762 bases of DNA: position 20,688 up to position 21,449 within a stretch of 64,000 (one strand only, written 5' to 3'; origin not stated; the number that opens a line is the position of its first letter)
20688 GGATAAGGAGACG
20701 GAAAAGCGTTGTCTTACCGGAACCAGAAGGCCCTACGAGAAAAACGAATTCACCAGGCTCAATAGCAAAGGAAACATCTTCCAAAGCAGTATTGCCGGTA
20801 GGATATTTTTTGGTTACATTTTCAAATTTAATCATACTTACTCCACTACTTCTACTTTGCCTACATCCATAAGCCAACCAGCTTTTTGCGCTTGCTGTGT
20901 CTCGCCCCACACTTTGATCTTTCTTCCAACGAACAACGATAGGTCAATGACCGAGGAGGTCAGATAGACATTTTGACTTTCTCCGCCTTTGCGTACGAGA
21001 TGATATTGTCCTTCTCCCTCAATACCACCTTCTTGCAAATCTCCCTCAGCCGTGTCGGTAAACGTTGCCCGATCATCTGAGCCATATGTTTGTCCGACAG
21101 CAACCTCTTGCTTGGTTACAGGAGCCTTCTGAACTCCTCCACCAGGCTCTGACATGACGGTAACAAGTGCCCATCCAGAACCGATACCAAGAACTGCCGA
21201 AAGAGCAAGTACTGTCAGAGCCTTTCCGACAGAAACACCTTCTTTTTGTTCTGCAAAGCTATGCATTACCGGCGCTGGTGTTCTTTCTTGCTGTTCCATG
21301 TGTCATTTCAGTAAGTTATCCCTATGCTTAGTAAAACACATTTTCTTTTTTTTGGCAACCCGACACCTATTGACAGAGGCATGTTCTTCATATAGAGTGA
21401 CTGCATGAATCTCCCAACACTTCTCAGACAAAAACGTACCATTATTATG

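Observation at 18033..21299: ftsE-ftsX followed by a coiled-coil protein with a C39-like cysteine peptidase domain: a PcsB/EnvC analog with a different hydrolase module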

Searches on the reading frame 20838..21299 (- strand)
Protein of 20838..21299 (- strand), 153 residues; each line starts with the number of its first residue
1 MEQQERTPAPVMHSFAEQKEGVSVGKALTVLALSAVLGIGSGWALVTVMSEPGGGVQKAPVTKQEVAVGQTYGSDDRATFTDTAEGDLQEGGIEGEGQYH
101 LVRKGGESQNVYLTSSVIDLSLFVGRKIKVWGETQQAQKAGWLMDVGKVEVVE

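Call 3: search_protein_families(library=pfam, proteins=[window:20838-21299:-], max_evalue=1)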
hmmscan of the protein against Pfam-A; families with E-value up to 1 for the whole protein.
window:20838-21299:- (153 aa): 0 families

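Call 4: search_protein_families(library=ncbifam, proteins=[window:20838-21299:-], max_evalue=1)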
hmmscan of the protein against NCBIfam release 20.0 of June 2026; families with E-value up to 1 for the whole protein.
window:20838-21299:- (153 aa): 0 families

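Call 43: search_solved_structures(query=A3, max_evalue=10, show_alignments=2)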
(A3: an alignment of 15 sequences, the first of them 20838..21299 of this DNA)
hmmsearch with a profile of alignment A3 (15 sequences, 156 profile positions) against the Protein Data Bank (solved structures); distinct sequences matched with E-value up to 10: 3.
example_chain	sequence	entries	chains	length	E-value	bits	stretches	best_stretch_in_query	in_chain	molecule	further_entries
6x0q_A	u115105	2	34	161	1.4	11.9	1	62-143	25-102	Capsid protein Circular Permutant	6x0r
1gz0_A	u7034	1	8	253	1.8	11.5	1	63-111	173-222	HYPOTHETICAL TRNA/RRNA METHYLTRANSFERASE YJFH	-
8qkd_A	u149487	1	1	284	6.7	9.7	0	11-84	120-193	sc-CC-5-24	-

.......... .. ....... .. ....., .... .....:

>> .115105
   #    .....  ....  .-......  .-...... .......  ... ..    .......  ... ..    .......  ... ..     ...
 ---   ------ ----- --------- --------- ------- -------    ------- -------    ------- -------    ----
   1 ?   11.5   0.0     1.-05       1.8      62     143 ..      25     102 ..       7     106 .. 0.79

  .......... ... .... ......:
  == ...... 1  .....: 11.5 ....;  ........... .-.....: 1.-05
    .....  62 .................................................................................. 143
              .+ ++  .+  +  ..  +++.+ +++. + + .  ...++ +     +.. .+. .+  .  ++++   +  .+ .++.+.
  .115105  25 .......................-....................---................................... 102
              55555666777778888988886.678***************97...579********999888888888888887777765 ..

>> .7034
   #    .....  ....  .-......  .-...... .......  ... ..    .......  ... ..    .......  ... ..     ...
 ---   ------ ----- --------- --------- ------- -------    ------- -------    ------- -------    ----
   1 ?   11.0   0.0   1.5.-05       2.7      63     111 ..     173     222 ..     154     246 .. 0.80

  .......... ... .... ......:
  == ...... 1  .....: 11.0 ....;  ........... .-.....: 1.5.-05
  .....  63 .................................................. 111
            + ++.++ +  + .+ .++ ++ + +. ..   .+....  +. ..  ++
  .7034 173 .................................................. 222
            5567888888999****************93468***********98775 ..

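Call 44: search_protein_families(library=pfam, alignment_id=A3, max_evalue=10)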
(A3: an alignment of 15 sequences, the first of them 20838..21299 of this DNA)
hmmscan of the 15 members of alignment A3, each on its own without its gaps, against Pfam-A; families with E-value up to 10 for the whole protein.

A. member 1, window:20838-21299:- (153 aa): 0 families

B. families by the number of members that match (of 15 scanned): 14 families
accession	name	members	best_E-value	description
PF09061.11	Stirrup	1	0.00022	Stirrup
PF09716.15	ETRAMP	1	0.0076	Malarial early transcribed membrane protein (ETRAMP)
PF10629.15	CMI2B-like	1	0.013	Ciliary microtubule inner protein 2B-like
PF11891.13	RETICULATA-like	1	0.033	Protein RETICULATA-related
PF14283.11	CD1107-like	1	0.072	Mobile element protein CD1107-like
PF01292.26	Ni_hydr_CYTB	1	0.087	Prokaryotic cytochrome b561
PF02662.21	FlpD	1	0.096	Methyl-viologen-reducing hydrogenase, delta subunit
PF05102.17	Holin_BlyA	1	0.11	holin, BlyA family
PF20128.4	DUF6518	1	0.13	Family of unknown function (DUF6518)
PF02935.21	COX7C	1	0.13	Cytochrome c oxidase subunit VIIc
PF00662.26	Proton_antipo_N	1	0.13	NADH-Ubiquinone oxidoreductase (complex I), chain 5 N-terminus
PF24223.1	MrpH_C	1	0.15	Fimbrial adhesin MrpH C-terminal domain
PF06305.16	LapA_dom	1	0.3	Lipopolysaccharide assembly protein A domain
PF11861.13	DUF3381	1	0.9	Ribosomal RNA methyltransferase Spb1, DUF3381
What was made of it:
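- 20838..21299 (-): orf153: a small single-pass membrane protein with a cytoplasmic N-terminal tail, one transmembrane helix, and a conserved outer domain of about 85 aa ending in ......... It is the first gene of the cluster and a candidate FtsEX accessory factor. It has no relative in Pfam or the PDB (calls 43, 44).
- Tried and rejected: No Pfam or PDB relative was found (calls 43, 44).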

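Call 61: find_homologous_proteins(query=A3, max_evalue=0.00001)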
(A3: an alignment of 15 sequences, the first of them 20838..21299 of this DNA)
Query A3 (15 sequences) (153 aa, profile of the alignment): 4466 proteins with E <= 0.00001 among 8000 candidates; the best 120 are listed.
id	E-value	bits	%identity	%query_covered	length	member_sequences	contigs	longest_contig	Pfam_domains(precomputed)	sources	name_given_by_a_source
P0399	2.9e-55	204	64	58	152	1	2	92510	-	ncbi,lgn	-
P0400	3.5e-55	204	56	95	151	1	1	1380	-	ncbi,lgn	-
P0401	5.8e-55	203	59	93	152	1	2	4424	-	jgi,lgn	-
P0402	6.4e-55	203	56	92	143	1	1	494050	-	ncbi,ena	-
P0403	8.8e-55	203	55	95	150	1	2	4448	-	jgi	jgi:hypothetical protein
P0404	1.1e-54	202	54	97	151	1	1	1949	-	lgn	-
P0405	1.4e-54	202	58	93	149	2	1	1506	-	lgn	-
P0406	1.5e-54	202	54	93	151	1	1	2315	-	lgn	-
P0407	2.2e-54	201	50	99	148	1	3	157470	-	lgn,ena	-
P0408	3.1e-54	201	56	97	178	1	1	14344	-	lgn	-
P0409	3.2e-54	201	56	99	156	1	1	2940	-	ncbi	-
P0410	3.4e-54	201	49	84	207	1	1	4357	-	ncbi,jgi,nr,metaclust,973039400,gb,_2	ncbi:MAG: hypothetical protein XD95_0688 [Microgenomates bacterium 39_7]|nr:MAG: hypothetical protei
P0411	6.3e-54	200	49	82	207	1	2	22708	-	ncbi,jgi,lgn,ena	jgi:hypothetical protein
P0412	6.5e-54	200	55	92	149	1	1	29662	-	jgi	jgi:hypothetical protein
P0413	7.7e-54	200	59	94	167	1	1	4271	-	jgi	jgi:hypothetical protein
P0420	2.3e-53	198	47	97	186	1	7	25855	-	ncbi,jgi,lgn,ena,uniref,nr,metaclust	ncbi:hypothetical protein A2368_00625 [Candidatus Collierbacteria bacterium RIFOXYB1_FULL_49_13]|uni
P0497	3.2e-52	194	53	94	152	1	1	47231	-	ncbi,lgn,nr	ncbi:hypothetical protein HZA75_01615 [Candidatus Roizmanbacteria bacterium]|nr:hypothetical protein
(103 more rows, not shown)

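Call 62: find_encoding_contigs(protein=P0420, flank=5000, max_places=1)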
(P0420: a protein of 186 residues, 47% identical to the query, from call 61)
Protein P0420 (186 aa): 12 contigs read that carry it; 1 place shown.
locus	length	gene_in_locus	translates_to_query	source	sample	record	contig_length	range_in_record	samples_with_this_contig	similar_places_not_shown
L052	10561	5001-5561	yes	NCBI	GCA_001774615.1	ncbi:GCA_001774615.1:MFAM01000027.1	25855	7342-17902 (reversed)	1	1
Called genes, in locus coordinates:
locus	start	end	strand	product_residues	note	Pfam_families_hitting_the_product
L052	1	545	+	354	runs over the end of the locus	PF25917:BSH_RND, PF25990:Beta-barrel_YknX, PF25989:YknX_C (weak)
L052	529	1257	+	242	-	PF00005:ABC_tran, PF02463:SMC_N (faint), PF13304:AAA_21 (faint)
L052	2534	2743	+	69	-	-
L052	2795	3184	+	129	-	-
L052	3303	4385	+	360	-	PF03462:PCRF, PF00472:RF-1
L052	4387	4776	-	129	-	-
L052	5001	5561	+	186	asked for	-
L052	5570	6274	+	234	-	PF00005:ABC_tran, PF13304:AAA_21 (faint)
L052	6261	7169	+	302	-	PF18075:FtsX_ECD, PF02687:FtsX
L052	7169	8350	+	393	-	PF01551:Peptidase_M23 (faint)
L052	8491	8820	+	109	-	-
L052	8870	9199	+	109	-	-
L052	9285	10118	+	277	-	-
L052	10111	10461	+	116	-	PF04892:VanZ-LLP1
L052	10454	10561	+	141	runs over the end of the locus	PF02367:TsaE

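Call 63: find_encoding_contigs(protein=P0497, flank=5000, max_places=1)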
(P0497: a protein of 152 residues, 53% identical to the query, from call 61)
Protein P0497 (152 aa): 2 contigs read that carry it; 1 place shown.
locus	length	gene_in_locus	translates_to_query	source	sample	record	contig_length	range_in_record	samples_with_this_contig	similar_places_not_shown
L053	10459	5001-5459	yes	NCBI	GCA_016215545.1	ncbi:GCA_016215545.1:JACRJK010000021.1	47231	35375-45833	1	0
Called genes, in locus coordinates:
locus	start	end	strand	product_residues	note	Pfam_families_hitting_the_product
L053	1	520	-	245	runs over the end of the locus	PF01996:F420_ligase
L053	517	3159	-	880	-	PF01063:Aminotran_4, PF04715:, PF00425:Chorismate_bind, PF01288:HPPK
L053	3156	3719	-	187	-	PF01227:GTP_cyclohydroI, PF14489:QueF (faint)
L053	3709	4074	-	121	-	PF02152:FolB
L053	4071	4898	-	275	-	PF00809:Pterin_bind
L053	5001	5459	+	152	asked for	-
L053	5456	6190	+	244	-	PF00005:ABC_tran, PF02463:SMC_N (faint), PF13304:AAA_21 (faint)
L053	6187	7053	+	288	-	PF18075:FtsX_ECD, PF02687:FtsX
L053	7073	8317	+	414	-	PF05010:TACC_C (faint), PF13529:Peptidase_C39_2 (weak)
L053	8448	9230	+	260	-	-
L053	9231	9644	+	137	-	PF02367:TsaE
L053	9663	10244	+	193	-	PF01300:Sua5_yciO_yrdC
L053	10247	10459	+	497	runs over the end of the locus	PF13431:TPR_17 (faint), PF00515:TPR_1 (faint), PF07719:TPR_2 (faint), PF13181:TPR_8 (faint)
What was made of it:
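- The same order holds in Roizmanbacteria (call 63).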

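Call 64: search_protein_families(library=pfam, proteins=[L052:7169-8350:+, L053:7073-8317:+], max_evalue=0.01)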
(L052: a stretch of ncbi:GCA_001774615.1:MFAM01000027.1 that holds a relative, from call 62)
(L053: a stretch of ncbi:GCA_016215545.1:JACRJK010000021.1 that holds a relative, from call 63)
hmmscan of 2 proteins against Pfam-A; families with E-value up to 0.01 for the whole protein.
L052:7169-8350:+ (393 aa): 3 families
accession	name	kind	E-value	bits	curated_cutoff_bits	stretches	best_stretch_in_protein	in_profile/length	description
PF01551.29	Peptidase_M23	-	3.2e-10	40.5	28.7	1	247-286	62-96/96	Peptidase family M23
PF11932.13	DUF3450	-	0.0027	17.5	32.6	1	33-109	15-91/241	Protein of unknown function (DUF3450)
PF07889.17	DUF1664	-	0.0076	16.7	34.6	1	40-110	44-114/124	Protein of unknown function (DUF1664)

L053:7073-8317:+ (414 aa): 9 families
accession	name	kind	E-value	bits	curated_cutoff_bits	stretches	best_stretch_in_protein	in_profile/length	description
PF13529.12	Peptidase_C39_2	-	2.4e-06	28.6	24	1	266-386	5-141/143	Peptidase_C39 like family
PF05010.19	TACC_C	-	1.1e-05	25.7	29.9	1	161-239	67-145/201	Transforming acidic coiled-coil-containing protein (TACC), C-terminal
PF24568.1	CC_PcsB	-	0.00026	21.2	27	1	110-175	3-69/75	Peptidoglycan hydrolase PcsB, coiled-coil domain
PF25014.1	NET2A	-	0.00043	20.6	33.1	1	40-120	122-202/235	NET2A-like domain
PF11932.13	DUF3450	-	0.00045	20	32.6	1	17-124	7-111/241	Protein of unknown function (DUF3450)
PF05667.16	CCDC22_CC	-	0.0012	18.6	39.2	1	36-113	198-275/477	CCDC22 protein coiled-coil region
PF09789.14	CC149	-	0.0024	17.7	30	0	42-119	81-155/316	Coiled-coil domain-containing protein 149-A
PF17078.10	SHE3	-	0.0027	17.9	30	0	49-103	65-119/228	SWI5-dependent HO expression protein 3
PF05266.19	DUF724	-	0.0088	16.4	38.4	0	43-97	123-177/188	Protein of unknown function (DUF724)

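Call 67: find_related_loci(query=A3, collection=metagenome_contigs, flank=5000)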
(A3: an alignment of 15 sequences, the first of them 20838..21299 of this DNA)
Query A3 (153 aa) in metagenome_contigs; peptide patterns used: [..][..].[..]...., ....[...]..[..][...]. (x = any residue, [..] = any of these).
600 stretches matched a pattern (row limit reached: there are more); 555 encode a relative of the query (tblastn E <= 1e-3); the best 80 are kept; 80 distinct loci.
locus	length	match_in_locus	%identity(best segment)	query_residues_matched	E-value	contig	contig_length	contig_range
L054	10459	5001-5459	56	1-153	2e-50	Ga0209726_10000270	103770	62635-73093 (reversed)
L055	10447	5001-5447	55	1-153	4e-50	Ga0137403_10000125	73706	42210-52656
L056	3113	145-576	57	11-153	1e-47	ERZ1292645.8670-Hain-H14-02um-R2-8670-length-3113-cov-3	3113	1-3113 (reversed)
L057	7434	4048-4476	56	11-152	3e-47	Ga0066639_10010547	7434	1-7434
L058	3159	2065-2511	50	2-153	1e-46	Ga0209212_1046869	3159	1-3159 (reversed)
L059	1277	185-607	56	11-151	2e-48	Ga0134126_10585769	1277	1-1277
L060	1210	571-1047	53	1-153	4e-47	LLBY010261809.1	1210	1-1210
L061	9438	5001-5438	53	9-153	7e-45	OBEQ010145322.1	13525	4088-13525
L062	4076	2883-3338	52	1-153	8e-45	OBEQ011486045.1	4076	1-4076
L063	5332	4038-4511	50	3-153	1e-44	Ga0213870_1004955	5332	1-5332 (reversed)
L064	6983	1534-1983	52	3-152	4e-44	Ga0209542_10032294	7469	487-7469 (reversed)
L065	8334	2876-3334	48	1-153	3e-44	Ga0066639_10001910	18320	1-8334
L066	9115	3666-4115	51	1-151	1e-43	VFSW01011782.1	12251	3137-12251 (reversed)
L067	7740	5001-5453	48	1-153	3e-43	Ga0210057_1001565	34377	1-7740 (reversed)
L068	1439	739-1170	56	8-151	4e-44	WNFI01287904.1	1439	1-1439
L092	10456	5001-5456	51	2-153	8e-41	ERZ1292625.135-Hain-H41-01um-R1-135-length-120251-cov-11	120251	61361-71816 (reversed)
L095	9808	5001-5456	51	2-153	8e-41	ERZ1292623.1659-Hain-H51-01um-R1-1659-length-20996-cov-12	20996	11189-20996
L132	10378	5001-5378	53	28-153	1e-37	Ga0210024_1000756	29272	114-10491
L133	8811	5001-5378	53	28-153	1e-37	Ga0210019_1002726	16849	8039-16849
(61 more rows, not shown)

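Call 72: search_protein_families(library=pfam, proteins=[L092:7210-8433:+, L095:7189-8379:+, L132:6937-8097:+, L133:6937-8157:+], max_evalue=0.001)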
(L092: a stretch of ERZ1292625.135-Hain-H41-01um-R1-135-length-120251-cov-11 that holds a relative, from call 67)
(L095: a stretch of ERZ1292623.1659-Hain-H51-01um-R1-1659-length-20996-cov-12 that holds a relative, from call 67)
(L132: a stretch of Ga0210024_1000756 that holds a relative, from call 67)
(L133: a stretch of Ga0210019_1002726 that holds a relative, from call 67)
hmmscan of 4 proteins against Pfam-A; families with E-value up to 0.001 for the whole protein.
L092:7210-8433:+ (407 aa): 3 families
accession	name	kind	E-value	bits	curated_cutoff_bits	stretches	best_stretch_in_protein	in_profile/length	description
PF13529.12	Peptidase_C39_2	-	1.6e-05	25.9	24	1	263-369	5-129/143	Peptidase_C39 like family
PF11932.13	DUF3450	-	0.00021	21.1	32.6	1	37-119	20-102/241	Protein of unknown function (DUF3450)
PF24555.1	CC4_CEP85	-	0.00053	20.8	27.3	1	169-230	5-66/85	Centrosomal protein of 85 kDa-like, CC4 coiled-coil domain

L095:7189-8379:+ (396 aa): 3 families
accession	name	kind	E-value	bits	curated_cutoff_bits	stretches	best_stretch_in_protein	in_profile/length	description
PF01551.29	Peptidase_M23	-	9e-08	32.7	28.7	0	248-289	57-96/96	Peptidase family M23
PF05667.16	CCDC22_CC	-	0.00029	20.5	39.2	0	32-108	196-273/477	CCDC22 protein coiled-coil region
PF11932.13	DUF3450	-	0.00044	20.1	32.6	1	37-119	20-102/241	Protein of unknown function (DUF3450)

L132:6937-8097:+ (386 aa): 1 family
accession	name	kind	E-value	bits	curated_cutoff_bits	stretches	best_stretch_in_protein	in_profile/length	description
PF01551.29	Peptidase_M23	-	4.8e-09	36.7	28.7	1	237-273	62-96/96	Peptidase family M23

L133:6937-8157:+ (406 aa): 2 families
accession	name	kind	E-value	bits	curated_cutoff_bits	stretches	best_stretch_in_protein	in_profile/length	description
PF13529.12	Peptidase_C39_2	-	2e-09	38.6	24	1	257-378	5-142/143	Peptidase_C39 like family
PF03412.21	Peptidase_C39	-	1.6e-06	28.5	22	1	277-385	8-111/133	Peptidase C39 family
